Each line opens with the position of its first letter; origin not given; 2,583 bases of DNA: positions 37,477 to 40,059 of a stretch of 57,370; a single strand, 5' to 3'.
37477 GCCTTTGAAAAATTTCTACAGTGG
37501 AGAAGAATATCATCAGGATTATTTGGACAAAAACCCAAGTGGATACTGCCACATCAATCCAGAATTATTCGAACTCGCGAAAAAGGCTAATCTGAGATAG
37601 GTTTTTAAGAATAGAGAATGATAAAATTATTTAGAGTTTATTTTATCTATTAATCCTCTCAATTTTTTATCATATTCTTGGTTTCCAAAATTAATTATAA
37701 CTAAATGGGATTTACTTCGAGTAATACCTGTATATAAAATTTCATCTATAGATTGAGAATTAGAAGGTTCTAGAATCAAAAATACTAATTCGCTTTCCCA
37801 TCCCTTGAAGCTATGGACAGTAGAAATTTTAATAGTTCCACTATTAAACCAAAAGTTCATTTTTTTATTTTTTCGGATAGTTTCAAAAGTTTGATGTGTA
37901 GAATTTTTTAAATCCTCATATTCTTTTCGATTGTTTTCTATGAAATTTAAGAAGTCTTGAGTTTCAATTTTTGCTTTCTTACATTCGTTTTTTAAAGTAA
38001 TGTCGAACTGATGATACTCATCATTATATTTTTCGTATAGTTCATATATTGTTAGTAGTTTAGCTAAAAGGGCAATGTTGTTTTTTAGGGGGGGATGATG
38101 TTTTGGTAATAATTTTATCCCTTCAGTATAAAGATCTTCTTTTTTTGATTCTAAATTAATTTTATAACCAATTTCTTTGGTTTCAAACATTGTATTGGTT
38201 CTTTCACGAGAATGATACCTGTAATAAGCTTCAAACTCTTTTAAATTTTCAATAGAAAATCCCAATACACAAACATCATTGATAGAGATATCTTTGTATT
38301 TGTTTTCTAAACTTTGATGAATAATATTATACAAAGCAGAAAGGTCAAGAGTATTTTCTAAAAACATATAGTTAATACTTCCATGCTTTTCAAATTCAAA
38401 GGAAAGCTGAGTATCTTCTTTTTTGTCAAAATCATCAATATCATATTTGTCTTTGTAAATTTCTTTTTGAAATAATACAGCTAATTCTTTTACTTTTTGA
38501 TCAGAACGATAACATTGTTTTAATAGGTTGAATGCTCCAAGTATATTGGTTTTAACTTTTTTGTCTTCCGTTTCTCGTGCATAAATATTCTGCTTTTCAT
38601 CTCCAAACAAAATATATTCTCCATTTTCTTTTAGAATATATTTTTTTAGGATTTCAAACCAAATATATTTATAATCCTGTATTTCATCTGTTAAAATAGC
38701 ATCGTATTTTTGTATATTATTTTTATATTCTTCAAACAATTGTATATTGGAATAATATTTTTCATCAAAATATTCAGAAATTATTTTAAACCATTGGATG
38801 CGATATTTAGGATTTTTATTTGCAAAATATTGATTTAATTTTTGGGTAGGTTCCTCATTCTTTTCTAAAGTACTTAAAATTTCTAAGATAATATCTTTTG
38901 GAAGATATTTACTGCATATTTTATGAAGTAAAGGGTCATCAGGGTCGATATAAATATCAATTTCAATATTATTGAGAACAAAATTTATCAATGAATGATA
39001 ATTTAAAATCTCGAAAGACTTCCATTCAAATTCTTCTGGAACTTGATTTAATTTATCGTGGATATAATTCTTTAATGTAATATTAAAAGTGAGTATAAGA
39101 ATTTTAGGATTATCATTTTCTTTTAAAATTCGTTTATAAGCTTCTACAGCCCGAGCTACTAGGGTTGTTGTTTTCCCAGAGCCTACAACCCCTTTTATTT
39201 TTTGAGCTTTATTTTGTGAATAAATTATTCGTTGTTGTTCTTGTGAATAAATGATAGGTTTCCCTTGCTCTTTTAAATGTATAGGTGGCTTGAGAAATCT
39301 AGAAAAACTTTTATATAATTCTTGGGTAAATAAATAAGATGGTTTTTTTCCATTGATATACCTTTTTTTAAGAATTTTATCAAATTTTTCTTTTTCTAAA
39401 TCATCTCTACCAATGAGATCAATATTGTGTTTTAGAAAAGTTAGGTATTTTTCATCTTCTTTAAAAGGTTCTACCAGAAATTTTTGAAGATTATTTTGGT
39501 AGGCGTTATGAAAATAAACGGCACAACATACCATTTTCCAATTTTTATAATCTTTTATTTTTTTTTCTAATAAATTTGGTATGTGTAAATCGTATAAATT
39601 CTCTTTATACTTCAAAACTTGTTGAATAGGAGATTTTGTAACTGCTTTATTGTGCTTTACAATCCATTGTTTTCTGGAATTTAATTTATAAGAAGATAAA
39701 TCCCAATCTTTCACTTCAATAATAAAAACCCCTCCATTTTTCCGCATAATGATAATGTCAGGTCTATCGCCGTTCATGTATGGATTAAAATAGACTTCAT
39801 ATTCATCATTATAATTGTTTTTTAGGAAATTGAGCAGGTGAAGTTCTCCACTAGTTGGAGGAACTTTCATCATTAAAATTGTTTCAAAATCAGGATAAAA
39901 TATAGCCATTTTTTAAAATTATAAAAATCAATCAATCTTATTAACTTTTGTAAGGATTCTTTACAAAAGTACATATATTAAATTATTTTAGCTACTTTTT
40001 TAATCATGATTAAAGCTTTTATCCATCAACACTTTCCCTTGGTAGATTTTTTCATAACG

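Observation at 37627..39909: Stand-alone NERD-nuclease / SF1-helicase fusion in a sharply AT-rich block: candidate single-gene anti-phage system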

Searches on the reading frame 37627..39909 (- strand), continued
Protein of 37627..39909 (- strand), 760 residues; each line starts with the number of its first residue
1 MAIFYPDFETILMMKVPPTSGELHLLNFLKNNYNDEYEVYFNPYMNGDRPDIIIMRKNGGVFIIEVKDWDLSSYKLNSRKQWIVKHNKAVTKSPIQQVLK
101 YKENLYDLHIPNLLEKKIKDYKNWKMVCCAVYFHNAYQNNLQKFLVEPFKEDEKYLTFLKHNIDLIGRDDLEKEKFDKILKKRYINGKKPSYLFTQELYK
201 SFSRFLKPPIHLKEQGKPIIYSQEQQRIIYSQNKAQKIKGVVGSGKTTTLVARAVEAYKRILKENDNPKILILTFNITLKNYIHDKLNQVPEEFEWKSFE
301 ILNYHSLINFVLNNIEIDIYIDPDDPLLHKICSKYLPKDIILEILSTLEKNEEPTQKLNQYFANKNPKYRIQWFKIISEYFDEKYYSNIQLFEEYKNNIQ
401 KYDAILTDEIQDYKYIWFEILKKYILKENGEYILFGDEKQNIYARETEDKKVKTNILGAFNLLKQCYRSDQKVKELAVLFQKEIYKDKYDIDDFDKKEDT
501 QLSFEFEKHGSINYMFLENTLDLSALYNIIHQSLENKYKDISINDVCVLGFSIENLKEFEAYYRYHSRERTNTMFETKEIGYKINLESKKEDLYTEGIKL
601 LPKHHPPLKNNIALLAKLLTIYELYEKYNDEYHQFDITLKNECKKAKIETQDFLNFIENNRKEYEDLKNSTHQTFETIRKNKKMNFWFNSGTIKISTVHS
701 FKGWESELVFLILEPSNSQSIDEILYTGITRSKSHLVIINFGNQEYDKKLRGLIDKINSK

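Call 84: predict_structure(alignment_id=A2)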
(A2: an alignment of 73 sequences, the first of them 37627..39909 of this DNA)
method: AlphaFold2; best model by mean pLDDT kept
length: 760 residues; sequences in the alignment: 73
mean_pLDDT: 85.0   pTM: 0.80
mean pLDDT of the five models: 85.0, 84.2, 83.3, 82.9, 81.5
residues with pLDDT >= 90: 375; 70-90: 294; 50-70: 60; < 50: 31
segments of 3 or more residues with pLDDT < 50: 441-451, 496-508, 681-684
pLDDT, mean of each block of 10 residues (from residue 1): 92 87 98 95 81 93 96 93 93 92 79 73 85 97 95 93 94 95 84 86 86 78 89 90 82 94 95 81 79 85 93 92 93 93 87 77 80 89 95 96 94 88 95 82 44 68 71 81 70 49 46 89 92 90 90 90 89 86 84 86 66 93 94 90 92 96 91 63 51 80 78 76 79 90 89 87
secondary structure, 60 per line:
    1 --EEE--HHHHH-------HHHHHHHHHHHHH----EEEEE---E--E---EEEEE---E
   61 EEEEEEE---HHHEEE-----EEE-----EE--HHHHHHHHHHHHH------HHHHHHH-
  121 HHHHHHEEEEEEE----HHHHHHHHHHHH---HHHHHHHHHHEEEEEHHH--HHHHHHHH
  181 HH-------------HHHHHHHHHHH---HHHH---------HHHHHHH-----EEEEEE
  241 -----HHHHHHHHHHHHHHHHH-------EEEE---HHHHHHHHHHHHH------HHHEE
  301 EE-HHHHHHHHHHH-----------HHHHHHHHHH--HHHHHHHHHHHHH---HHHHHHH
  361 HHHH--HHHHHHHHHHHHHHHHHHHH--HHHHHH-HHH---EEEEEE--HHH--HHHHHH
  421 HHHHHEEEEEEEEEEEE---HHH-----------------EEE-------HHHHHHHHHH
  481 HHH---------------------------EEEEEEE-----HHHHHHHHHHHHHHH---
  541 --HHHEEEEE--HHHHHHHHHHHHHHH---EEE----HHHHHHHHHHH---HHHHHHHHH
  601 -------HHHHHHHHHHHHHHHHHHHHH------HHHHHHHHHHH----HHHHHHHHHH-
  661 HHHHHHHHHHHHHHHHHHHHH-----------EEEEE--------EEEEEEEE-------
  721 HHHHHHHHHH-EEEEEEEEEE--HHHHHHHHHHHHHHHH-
elements in order (helices of 4 or more, strands of 3 or more residues): E3-5 H8-12 H20-32 E37-41 E52-56 E60-67 E74-76 E82-84 H94-106 H113-119 H121-126 E127-133 H138-149 H153-162 E163-167 H173-182 H196-206 H210-213 H223-229 E235-240 H246-262 E270-273 H277-289 E299-302 H304-314 H326-335 H338-350 H354-364 H367-386 H389-394 E402-407 H415-425 E426-437 E461-463 H471-483 E511-517 H523-537 E546-550 H553-567 E571-573 H578-588 H592-600 H608-628 H635-645 H650-659 H661-681 E693-697 E706-713 H721-730 E732-741 H744-759

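Call 87: fold_search(model_id=the predicted structure, library=pdb)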
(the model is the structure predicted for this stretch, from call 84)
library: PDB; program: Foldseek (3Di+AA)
matches with E <= 10: 925; with E <= 0.001: 213
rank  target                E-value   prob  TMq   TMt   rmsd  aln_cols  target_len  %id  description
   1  9dci_A                6.3e-16  1.00  0.37  0.39  13.2       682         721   15  Mycobacterium tuberculosis UvrD1 dimer: apo compact conformation. (released 2025-03-19)
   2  2is6_B                8.7e-16  1.00  0.37  0.43  14.1       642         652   13  Crystal structure of UvrD-DNA-ADPMgF3 ternary complex (released 2007-01-09)
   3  2is1_B                1.2e-15  1.00  0.35  0.41  16.0       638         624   14  Crystal structure of UvrD-DNA-SO4 complex (released 2007-01-09)
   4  2is2_A                2.2e-15  1.00  0.35  0.40  16.6       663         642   13  Crystal structure of UvrD-DNA binary complex (released 2007-01-09)
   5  4c30_F                2.3e-15  1.00  0.37  0.43  14.8       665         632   15  Crystal structure of Deinococcus radiodurans UvrD in complex with DNA, form 2 (released 2013-10-30)
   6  1uaa_B                4.4e-15  1.00  0.39  0.46  13.5       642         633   15  E. COLI REP HELICASE/DNA COMPLEX (released 1998-07-09)
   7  3lfu                  4.4e-15  1.00  0.37  0.43  14.3       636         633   15  Crystal Structure of E. coli UvrD (released 2011-02-02)
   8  1uaa_A                5.5e-15  1.00  0.37  0.43  15.3       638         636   14  E. COLI REP HELICASE/DNA COMPLEX (released 1998-07-09)
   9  2is1_A                5.5e-15  1.00  0.37  0.42  15.4       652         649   13  Crystal structure of UvrD-DNA-SO4 complex (released 2007-01-09)
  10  1qhg                  6.1e-15  1.00  0.37  0.43  12.7       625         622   16  STRUCTURE OF DNA HELICASE MUTANT WITH ADPNP (released 1999-07-13)
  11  2is4_B                1.1e-14  1.00  0.37  0.43  14.9       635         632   15  Crystal structure of UvrD-DNA-ADPNP ternary complex (released 2007-01-09)
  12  4c30_A                1.5e-14  1.00  0.36  0.42  14.8       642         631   15  Crystal structure of Deinococcus radiodurans UvrD in complex with DNA, form 2 (released 2013-10-30)
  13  1pjr                  1.7e-14  1.00  0.37  0.43  12.6       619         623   16  STRUCTURE OF DNA HELICASE (released 1997-12-03)
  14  2is6_A                2.3e-14  1.00  0.36  0.41  14.9       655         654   13  Crystal structure of UvrD-DNA-ADPMgF3 ternary complex (released 2007-01-09)
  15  2is4_A                3.5e-14  1.00  0.37  0.43  15.2       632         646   14  Crystal structure of UvrD-DNA-ADPNP ternary complex (released 2007-01-09)
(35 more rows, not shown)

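Call 91: search_protein_representatives(protein=window:37627-39909:-)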
Query: 760 residues. Proteins with E-value up to 0.001 (for the whole library): 2531; up to 1e-10: 1271; up to 1e-30: 549. The best 150 are listed.
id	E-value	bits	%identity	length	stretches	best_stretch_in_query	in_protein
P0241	1.7e-205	701.3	53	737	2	1-323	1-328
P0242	1.2e-193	662.1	49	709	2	1-324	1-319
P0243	1.0e-191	655.8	51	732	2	1-321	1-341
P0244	4.5e-190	650.4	48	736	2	375-756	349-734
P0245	1.9e-183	628.5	50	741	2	1-325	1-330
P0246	1.3e-179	615.8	51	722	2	1-324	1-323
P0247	8.3e-173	593.3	47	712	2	1-321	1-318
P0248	7.9e-167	573.5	48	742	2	1-321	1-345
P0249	1.7e-162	559.2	43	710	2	10-321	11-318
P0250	5.2e-160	551.0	49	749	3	1-320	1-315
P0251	3.5e-159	548.2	45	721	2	1-324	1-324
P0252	4.9e-158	544.4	48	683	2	1-314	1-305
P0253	6.8e-147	507.6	43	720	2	1-324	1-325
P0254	4.0e-146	505.1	42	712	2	377-747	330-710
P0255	7.3e-146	504.2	46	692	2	1-324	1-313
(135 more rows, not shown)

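Call 92: find_encoding_contigs(protein=P0133, flank=10000, max_places=2)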
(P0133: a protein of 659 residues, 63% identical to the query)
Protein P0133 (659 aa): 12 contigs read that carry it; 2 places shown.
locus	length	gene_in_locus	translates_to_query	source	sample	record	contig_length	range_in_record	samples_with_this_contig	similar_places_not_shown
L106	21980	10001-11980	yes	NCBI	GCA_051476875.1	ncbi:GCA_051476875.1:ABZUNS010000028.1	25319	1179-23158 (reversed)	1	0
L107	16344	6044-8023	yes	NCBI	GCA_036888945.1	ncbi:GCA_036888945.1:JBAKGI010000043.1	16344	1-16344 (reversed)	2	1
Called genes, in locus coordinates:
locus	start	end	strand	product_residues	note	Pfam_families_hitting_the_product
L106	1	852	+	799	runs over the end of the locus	PF11130:TraC_F_IV, PF19044:P-loop_TraG, PF12846:AAA_10, PF19044:P-loop_TraG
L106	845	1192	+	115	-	-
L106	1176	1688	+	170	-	PF10502:Peptidase_S26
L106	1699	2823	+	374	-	PF09673:TrbC_Ftype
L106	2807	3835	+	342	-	PF06834:TraU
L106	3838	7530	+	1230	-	PF06986:F_T4SS_TraN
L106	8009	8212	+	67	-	-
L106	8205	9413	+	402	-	-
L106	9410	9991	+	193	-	-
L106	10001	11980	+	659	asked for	PF08378:NERD, PF00580:UvrD-helicase (faint), PF01443:Viral_helicase1 (faint), PF13245:AAA_19, PF13538:UvrD_C_2 (weak)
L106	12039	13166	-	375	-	PF13808:DDE_Tnp_1_assoc, PF01609:DDE_Tnp_1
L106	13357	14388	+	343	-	PF13384:HTH_23 (weak), PF13551:HTH_29, PF13592:HTH_33, PF13358:DDE_3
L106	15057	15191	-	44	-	PF13817:DDE_Tnp_IS66_C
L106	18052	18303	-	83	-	PF05717:TnpB_IS66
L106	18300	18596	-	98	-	-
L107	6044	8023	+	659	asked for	PF08378:NERD, PF00580:UvrD-helicase (faint), PF01443:Viral_helicase1 (faint), PF13245:AAA_19, PF13538:UvrD_C_2 (weak)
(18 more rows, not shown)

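Call 93: find_encoding_contigs(protein=P0163, flank=10000, max_places=1)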
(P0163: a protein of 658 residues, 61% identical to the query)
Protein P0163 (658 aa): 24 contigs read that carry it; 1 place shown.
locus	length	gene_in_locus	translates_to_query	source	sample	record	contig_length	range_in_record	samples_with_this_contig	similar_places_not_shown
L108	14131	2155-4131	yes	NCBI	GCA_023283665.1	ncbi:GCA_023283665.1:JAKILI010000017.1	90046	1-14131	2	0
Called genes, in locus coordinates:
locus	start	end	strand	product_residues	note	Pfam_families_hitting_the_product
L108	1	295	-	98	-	PF13737:DDE_Tnp_1_5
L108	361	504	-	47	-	-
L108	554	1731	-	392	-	PF01527:HTH_Tnp_1, PF13518:HTH_28 (faint), PF13384:HTH_23 (faint), PF13276:HTH_21 (weak), PF00665:rve, PF13683:rve_3, PF13333:rve_2 (weak)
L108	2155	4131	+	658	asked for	PF08378:NERD, PF00580:UvrD-helicase (weak), PF01443:Viral_helicase1 (faint), PF13245:AAA_19 (weak), PF13479:AAA_24 (faint)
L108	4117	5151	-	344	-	-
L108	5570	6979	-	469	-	PF02335:Cytochrom_C552, PF22113:Mtrc-MtrF_II-IV_dom (faint), PF14522:Cytochrome_C7 (faint)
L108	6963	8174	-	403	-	PF05940:NnrS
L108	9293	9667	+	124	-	-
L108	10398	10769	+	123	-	-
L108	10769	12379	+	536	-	-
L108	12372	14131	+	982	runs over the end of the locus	-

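Call 94: find_encoding_contigs(protein=P0129, flank=10000, max_places=1)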
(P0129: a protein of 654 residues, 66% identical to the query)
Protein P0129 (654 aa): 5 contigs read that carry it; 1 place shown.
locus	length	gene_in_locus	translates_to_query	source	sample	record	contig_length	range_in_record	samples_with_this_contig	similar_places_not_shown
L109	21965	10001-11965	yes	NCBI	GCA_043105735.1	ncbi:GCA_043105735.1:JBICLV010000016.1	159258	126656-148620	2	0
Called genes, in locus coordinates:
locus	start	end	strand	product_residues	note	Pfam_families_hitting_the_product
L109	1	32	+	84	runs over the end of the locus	-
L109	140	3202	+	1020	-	-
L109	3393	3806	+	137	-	-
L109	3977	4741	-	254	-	-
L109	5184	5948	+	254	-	-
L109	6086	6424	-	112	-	PF10571:UPF0547 (weak), PF13248:Zn_ribbon_3 (weak)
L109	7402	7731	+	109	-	-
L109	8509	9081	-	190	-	PF00239:Resolvase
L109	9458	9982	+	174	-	PF07799:DUF1643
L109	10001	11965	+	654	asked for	PF08378:NERD, PF00580:UvrD-helicase (weak), PF01443:Viral_helicase1 (faint), PF13245:AAA_19, PF13479:AAA_24 (weak), PF13538:UvrD_C_2 (weak)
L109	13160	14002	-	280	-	PF00702:Hydrolase, PF08282:Hydrolase_3, PF12710:HAD (faint), PF05116:S6PP (weak)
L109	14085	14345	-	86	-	PF08282:Hydrolase_3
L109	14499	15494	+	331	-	PF08450:SGL (faint), PF10282:Lactonase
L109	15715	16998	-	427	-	PF01095:Pectinesterase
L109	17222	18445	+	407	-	PF01979:Amidohydro_1, PF07969:Amidohydro_3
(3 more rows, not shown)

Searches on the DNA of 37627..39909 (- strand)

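Call 96: search_dna_similar(query=L094:7971-9965:+, collection=ecoli_genomes, mode=near, max_rows=10)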
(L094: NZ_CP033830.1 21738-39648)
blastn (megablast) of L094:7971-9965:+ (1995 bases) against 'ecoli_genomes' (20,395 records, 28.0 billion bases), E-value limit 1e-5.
Records with a match: 2; places in all: 2; records where one place covers at least 80% of the query: 2.
Genomes with a match: 2 of 5426; with a place that covers at least 80% of the query: 2. Places per genome that has any: lowest 1, median 1, highest 1. On chromosomes: 2 places; on plasmids: 0.
Best place of each record, by identity: 95-99% 2.
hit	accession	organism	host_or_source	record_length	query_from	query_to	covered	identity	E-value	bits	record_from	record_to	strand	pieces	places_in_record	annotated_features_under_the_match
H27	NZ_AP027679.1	Escherichia coli strain PSS-08-2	Homo sapiens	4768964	1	1995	100%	97.0%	0e+0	3358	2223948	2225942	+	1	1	nuclease-related domain-containing DEAD/DEAH box helicase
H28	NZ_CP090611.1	Escherichia coli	pig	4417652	4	1995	100%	97.0%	0e+0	3350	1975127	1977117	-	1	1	UvrD-helicase domain-containing protein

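Call 97: get_annotated_region(hit=H27, flank=12000)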
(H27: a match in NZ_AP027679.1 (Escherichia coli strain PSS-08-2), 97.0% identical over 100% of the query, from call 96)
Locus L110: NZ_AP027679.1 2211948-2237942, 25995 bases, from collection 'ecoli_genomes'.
description: Escherichia coli strain PSS-08-2 chromosome, complete genome
organism: Escherichia coli strain PSS-08-2 (NCBI taxid 562)
replicon: chromosome; assembly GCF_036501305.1
host: Homo sapiens; source: feces; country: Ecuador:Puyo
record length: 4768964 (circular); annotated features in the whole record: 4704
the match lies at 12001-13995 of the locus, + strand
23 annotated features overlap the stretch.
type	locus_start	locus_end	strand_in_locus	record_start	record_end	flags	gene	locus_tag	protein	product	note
CDS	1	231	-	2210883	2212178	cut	-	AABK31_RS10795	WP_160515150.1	MFS transporter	-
CDS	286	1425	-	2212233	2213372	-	tcuB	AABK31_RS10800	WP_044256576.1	tricarballylate utilization 4Fe-4S protein TcuB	-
CDS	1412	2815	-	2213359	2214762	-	tcuA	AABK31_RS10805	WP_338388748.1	FAD-dependent tricarballylate dehydrogenase TcuA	-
CDS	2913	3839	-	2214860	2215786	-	tcuR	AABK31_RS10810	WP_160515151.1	tricarballylate utilization LysR family transcriptional regulator TcuR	-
CDS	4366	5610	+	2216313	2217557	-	-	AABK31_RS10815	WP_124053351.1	ABC-three component system protein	-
CDS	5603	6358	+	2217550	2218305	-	-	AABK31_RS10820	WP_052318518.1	ABC-three component system middle component 1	-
CDS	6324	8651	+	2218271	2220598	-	-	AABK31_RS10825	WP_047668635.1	AAA family ATPase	-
CDS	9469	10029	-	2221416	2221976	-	-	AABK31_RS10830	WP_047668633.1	hypothetical protein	-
CDS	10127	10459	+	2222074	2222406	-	-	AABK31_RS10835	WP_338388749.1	helix-turn-helix transcriptional regulator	-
CDS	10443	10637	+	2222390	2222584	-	-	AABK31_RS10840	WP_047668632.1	MbcA/ParS/Xre antitoxin family protein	-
CDS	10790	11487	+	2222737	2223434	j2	-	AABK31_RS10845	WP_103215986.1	IS1-like element IS1A family transposase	programmed frameshift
CDS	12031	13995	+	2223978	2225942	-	-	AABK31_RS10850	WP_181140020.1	nuclease-related domain-containing DEAD/DEAH box helicase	-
CDS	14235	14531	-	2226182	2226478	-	-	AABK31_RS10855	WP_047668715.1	helix-turn-helix domain-containing protein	-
CDS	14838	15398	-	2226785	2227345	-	-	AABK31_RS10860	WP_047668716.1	hypothetical protein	-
CDS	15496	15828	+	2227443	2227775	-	-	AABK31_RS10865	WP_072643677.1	helix-turn-helix domain-containing protein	-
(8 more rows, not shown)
